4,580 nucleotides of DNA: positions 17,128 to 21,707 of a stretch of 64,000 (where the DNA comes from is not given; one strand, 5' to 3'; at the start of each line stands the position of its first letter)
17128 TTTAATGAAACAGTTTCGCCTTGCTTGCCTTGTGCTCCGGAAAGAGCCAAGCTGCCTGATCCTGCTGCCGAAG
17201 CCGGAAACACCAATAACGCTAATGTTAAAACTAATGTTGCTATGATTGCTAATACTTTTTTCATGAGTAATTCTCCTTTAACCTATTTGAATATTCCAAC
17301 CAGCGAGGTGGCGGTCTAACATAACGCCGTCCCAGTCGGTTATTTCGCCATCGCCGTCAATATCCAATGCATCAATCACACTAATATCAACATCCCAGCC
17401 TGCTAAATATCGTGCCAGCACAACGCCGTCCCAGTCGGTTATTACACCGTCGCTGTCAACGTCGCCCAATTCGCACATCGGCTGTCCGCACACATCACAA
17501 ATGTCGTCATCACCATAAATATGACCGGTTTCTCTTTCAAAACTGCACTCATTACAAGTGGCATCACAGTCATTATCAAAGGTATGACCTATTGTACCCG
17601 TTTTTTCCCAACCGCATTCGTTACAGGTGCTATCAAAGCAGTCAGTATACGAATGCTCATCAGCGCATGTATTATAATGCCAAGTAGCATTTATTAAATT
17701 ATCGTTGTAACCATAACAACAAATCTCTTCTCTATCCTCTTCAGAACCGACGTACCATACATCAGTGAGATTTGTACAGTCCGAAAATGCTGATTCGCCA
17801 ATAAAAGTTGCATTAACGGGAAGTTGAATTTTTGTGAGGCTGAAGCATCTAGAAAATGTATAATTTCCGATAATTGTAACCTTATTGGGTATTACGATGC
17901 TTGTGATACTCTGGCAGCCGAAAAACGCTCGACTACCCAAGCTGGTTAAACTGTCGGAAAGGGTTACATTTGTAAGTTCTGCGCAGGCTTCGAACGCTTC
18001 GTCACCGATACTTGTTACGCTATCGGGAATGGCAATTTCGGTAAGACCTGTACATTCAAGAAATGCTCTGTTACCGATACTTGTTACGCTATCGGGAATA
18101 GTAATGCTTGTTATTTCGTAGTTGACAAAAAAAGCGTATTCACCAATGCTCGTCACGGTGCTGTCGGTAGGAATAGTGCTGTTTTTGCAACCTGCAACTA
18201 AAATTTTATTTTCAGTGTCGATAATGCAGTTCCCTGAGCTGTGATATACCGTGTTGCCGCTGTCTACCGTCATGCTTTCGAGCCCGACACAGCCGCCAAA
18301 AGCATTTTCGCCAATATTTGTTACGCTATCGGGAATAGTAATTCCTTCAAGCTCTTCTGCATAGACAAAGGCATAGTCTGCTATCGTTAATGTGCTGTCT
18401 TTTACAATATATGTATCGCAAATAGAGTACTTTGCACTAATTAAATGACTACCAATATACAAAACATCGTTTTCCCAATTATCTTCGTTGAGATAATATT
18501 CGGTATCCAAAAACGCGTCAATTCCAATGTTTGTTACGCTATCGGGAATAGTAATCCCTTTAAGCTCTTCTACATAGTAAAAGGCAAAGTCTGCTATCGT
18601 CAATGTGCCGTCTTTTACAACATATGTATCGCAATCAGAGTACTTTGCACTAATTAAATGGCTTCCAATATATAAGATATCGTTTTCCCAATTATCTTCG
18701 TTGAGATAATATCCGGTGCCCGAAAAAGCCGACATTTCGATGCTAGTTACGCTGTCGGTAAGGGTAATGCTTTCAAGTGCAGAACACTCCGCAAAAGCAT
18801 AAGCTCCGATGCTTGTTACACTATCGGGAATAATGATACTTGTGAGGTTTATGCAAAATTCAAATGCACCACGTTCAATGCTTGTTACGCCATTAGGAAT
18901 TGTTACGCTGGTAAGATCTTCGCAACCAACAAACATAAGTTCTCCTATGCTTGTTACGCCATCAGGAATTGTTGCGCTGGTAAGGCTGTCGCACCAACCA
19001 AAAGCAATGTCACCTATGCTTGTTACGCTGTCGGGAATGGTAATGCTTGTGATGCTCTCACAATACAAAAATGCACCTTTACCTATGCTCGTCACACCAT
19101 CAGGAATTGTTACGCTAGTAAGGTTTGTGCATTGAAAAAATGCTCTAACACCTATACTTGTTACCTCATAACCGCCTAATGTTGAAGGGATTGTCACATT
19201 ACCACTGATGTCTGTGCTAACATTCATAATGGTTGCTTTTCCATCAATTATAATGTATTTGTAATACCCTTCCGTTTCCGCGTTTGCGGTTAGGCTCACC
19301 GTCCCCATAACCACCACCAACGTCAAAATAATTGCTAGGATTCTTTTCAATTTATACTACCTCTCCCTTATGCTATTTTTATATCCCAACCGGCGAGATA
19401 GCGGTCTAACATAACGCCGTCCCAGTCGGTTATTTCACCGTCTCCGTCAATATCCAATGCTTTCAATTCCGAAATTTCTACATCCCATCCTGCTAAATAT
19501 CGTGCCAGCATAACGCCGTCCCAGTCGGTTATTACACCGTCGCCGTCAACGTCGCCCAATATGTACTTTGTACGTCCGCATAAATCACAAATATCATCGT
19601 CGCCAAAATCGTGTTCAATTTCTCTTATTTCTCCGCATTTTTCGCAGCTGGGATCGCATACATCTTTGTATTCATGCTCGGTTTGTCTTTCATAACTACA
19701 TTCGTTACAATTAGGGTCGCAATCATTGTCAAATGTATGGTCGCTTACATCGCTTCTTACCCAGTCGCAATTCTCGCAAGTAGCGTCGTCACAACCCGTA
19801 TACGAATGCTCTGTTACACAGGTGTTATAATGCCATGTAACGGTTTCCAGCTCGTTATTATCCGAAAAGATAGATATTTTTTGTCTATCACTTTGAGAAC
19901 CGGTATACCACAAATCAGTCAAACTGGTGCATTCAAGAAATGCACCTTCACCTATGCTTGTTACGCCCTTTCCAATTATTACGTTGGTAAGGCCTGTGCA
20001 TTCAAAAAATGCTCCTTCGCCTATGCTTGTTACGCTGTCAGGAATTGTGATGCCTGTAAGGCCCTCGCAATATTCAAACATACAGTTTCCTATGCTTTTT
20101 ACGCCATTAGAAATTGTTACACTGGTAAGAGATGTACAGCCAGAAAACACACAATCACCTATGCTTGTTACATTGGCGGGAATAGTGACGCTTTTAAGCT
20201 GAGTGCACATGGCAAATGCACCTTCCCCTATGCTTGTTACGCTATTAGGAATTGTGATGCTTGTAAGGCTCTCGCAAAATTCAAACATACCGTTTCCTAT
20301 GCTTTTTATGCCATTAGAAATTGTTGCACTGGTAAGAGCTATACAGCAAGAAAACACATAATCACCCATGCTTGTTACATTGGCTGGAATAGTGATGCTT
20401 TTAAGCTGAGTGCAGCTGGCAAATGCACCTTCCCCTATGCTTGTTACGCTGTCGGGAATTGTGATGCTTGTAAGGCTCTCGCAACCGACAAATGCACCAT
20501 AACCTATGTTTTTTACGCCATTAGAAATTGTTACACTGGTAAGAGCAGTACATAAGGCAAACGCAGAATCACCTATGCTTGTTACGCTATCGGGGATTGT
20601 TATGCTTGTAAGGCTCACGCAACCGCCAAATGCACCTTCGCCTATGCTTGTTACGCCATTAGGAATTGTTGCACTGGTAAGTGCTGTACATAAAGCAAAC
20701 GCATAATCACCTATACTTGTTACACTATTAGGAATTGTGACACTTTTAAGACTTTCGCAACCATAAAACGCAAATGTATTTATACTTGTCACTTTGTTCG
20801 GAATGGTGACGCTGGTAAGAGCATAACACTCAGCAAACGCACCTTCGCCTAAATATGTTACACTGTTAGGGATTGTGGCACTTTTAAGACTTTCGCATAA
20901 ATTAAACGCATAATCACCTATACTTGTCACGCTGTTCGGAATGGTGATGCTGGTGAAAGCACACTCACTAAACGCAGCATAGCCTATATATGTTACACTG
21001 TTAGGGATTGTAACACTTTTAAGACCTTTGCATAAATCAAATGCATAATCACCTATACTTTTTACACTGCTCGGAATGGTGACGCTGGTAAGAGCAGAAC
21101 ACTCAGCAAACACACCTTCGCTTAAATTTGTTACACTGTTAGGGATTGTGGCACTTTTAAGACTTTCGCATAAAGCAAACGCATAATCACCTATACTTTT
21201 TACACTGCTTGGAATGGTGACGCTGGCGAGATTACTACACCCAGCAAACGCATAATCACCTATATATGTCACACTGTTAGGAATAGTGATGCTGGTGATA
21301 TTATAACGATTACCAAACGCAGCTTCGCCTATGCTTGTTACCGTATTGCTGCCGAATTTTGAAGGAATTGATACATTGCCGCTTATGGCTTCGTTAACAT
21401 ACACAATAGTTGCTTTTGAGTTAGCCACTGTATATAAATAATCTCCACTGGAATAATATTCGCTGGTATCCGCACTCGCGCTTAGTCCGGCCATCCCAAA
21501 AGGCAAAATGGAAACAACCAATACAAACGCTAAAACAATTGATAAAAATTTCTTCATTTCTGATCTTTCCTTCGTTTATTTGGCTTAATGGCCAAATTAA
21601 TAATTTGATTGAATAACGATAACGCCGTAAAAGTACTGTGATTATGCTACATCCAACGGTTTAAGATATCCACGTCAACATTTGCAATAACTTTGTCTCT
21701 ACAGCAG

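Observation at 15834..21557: Cohesin-like membrane protein encoded next to two dockerin-bearing LRR adhesin paralogs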

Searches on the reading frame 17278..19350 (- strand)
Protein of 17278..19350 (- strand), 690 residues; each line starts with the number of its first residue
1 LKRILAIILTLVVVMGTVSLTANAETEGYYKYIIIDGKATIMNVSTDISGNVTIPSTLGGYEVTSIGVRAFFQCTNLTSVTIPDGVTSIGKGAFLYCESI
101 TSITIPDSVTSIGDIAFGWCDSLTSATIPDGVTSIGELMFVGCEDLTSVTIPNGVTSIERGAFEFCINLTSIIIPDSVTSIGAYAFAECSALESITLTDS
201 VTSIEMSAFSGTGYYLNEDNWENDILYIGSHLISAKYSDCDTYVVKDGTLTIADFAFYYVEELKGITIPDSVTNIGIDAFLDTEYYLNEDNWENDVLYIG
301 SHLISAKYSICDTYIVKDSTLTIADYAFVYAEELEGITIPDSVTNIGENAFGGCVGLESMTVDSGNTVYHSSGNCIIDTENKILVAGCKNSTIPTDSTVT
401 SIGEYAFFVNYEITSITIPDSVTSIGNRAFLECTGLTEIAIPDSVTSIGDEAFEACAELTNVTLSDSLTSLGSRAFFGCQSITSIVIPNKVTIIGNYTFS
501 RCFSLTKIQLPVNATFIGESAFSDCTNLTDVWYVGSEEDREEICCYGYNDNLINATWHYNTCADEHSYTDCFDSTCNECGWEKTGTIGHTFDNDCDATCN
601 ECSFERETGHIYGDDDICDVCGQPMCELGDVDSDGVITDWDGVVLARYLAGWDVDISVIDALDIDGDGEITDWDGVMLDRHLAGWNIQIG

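Call 3: search_protein_families(library=pfam, proteins=[window:17278-19350:-], max_evalue=1)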
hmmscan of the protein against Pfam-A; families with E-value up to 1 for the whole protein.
window:17278-19350:- (690 aa): 5 families
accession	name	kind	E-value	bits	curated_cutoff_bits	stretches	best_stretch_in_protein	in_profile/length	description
PF13306.12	LRR_5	-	2.4e-137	451.4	27.7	5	400-529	1-127/127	BspA type Leucine rich repeat region (6 copies)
PF13855.12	LRR_8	-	1.1e-08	35.2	27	1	445-486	13-55/61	Leucine rich repeat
PF05725.18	FNIP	-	2.7e-08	34.2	21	0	146-181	5-39/44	FNIP Repeat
PF00404.24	Dockerin_1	-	3.1e-06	27.7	22.9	1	628-682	1-56/57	Dockerin type I domain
PF12396.14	DUF3659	-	0.93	9.9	24.8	0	631-676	8-50/61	Protein of unknown function (DUF3659)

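Call 4: search_protein_families(library=ncbifam, proteins=[window:17278-19350:-], max_evalue=1)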
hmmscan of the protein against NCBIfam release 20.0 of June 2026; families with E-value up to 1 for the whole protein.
window:17278-19350:- (690 aa): 5 families
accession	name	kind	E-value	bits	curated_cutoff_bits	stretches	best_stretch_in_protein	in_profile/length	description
NF047961.1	adhesin_HupY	equivalog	3.6e-51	174.3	1250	6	403-499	178-273/978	leucine-rich repeat adhesin HupY/LrrG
NF045861.1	glide_Gli349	exception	3e-22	77.2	1750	3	412-477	2678-2742/3169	gliding machinery surface structure protein Gli349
TIGR01156.1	cytb6_f_IV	equivalog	0.022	14.6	127.05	0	197-238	9-49/160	cytochrome b6-f complex subunit IV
NF052268.1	mediterrocin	equivalog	0.2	11.8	40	1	500-567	11-76/115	mediterrocin family bacteriocin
TIGR02167.2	Liste_lipo_26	repeat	0.46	10.3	30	0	139-153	1-15/26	PARCEL repeat-containing surface protein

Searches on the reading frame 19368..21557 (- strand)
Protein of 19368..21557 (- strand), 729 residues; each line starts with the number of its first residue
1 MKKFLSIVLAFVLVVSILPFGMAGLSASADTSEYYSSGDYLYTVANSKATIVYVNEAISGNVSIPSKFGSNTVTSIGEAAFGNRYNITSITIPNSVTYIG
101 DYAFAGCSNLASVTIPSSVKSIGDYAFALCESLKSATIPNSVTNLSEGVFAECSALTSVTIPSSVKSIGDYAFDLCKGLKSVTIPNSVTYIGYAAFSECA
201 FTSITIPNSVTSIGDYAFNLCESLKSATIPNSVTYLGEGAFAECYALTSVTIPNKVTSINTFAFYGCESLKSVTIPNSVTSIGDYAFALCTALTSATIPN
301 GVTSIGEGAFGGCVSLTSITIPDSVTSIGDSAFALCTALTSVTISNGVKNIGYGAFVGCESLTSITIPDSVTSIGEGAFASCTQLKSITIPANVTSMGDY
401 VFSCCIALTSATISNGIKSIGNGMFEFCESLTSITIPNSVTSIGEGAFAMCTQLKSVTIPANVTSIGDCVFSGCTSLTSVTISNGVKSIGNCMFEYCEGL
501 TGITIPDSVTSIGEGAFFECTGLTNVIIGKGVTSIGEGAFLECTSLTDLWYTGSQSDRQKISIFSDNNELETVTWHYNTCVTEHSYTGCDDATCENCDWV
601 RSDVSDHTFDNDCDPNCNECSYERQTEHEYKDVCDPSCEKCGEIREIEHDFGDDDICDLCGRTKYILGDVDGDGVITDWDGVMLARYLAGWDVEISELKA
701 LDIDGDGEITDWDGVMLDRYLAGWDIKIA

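Call 3: search_protein_families(library=pfam, proteins=[window:19368-21557:-], max_evalue=1)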
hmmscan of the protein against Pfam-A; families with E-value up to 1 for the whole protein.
window:19368-21557:- (729 aa): 12 families
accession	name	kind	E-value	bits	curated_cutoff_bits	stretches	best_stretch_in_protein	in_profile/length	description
PF13306.12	LRR_5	-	4e-172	563.7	27.7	5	349-478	1-127/127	BspA type Leucine rich repeat region (6 copies)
PF13855.12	LRR_8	-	3.3e-17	62.4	27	2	345-393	10-59/61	Leucine rich repeat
PF05725.18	FNIP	-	6.1e-11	42.7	21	0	205-236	9-39/44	FNIP Repeat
PF00404.24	Dockerin_1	-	1.1e-09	38.8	22.9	1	667-721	1-56/57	Dockerin type I domain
PF03288.22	Pox_D5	-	5.6e-05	24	21.4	1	167-198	5-36/86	Poxvirus D5 protein-like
PF20312.3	DUF6608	-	0.0001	22.7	24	0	397-459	6-68/131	Family of unknown function (DUF6608)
PF24565.1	Ned1_M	-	0.00047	20.4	27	0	444-470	11-37/100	Nuclear elongation and deformation protein 1-like, middle domain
PF18015.7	Acetyltransf_19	-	0.0017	19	23.8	1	342-409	34-100/113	Acetyltransferase (GNAT) domain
PF23952.1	LRR_EndoS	-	0.019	15.7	27.9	0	448-484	55-91/116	Endo-beta-N-acetylglucosaminidase EndoS LRR domain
PF12396.14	DUF3659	-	0.36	11.2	24.8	1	670-715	8-50/61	Protein of unknown function (DUF3659)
PF15120.11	SPACA9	-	0.75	9.9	25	0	387-442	38-93/164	Sperm acrosome-associated protein 9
PF13202.12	EF-hand_5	-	0.93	9.5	25.9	0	698-710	5-17/25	EF hand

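Call 4: search_protein_families(library=ncbifam, proteins=[window:19368-21557:-], max_evalue=1)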
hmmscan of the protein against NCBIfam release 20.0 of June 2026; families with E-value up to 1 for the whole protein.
window:19368-21557:- (729 aa): 5 families
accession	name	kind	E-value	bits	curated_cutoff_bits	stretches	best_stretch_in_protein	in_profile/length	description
NF047961.1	adhesin_HupY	equivalog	3.5e-72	243.9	1250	8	78-150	179-250/978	leucine-rich repeat adhesin HupY/LrrG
NF045861.1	glide_Gli349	exception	2.2e-36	124.1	1750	8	270-343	2679-2750/3169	gliding machinery surface structure protein Gli349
TIGR02167.2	Liste_lipo_26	repeat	3.1e-14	52.3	30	2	470-484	1-15/26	PARCEL repeat-containing surface protein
NF049990.1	CellobisidaseCelK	equivalog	4e-05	22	1700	1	662-723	824-884/889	cellulose 1,4-beta-cellobiosidase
TIGR04207.1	halo_sig_pep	domain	0.58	9.9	24.6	0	6-29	4-26/30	surface glycoprotein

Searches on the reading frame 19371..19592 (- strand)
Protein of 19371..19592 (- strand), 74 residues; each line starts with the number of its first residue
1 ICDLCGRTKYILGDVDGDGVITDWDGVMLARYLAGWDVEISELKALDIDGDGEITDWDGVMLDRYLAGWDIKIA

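Call 50: search_solved_structures(query=window:19371-19592:-, max_evalue=1, show_alignments=3)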
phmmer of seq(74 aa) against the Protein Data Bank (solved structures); distinct sequences matched with E-value up to 1: 41.
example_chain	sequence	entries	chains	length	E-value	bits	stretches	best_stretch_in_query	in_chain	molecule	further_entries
8x39_A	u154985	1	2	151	9.1e-14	54.4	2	12-68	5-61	Serine protease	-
8x3a_A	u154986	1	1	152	9.4e-14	54.4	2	12-68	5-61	Serine protease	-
6kg9_A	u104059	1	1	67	6.8e-08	35.7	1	9-60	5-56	And cellulose-binding endoglucanase family 9 CelL ortholog dockerin domain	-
6kgc_B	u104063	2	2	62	1.2e-07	34.9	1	10-58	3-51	And cellulose-binding endoglucanase family 9 CelL ortholog dockerin domain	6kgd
6kge_D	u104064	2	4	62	1.5e-07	34.6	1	10-60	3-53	And cellulose-binding endoglucanase family 9 CelL ortholog dockerin domain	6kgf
8zvk_A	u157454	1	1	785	1.3e-05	28.4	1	8-66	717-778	AaBgIC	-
3ul4_B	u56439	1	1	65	1.4e-05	28.3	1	12-68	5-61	Cellulosome enzyme, dockerin type I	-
4uyp_B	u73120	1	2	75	1.6e-05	28.1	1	9-68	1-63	Cellulosomal scaffoldin adaptor protein B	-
4uyq_B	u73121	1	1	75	1.6e-05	28.1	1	9-68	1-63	Cellulosomal scaffoldin adaptor protein B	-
4dh2_B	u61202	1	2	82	2.4e-05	27.6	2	9-34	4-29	Dockerin type 1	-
2ccl_B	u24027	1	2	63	6e-05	26.3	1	11-66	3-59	ENDO-1,4-BETA-XYLANASE Y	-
1ohz_B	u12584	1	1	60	0.00014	25.1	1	12-66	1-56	ENDO-1,4-BETA-XYLANASE Y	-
2yik_A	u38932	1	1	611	0.00019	24.7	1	8-66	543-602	ENDOGLUCANASE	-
5nrk_B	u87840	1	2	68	0.0006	23.1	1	13-72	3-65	DocCel5: Type I dockerin repeat domain from A. cellulolyticus family 5 endoglucanase WP_01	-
1daq_A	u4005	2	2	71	0.00072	22.8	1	11-66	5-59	ENDOGLUCANASE SS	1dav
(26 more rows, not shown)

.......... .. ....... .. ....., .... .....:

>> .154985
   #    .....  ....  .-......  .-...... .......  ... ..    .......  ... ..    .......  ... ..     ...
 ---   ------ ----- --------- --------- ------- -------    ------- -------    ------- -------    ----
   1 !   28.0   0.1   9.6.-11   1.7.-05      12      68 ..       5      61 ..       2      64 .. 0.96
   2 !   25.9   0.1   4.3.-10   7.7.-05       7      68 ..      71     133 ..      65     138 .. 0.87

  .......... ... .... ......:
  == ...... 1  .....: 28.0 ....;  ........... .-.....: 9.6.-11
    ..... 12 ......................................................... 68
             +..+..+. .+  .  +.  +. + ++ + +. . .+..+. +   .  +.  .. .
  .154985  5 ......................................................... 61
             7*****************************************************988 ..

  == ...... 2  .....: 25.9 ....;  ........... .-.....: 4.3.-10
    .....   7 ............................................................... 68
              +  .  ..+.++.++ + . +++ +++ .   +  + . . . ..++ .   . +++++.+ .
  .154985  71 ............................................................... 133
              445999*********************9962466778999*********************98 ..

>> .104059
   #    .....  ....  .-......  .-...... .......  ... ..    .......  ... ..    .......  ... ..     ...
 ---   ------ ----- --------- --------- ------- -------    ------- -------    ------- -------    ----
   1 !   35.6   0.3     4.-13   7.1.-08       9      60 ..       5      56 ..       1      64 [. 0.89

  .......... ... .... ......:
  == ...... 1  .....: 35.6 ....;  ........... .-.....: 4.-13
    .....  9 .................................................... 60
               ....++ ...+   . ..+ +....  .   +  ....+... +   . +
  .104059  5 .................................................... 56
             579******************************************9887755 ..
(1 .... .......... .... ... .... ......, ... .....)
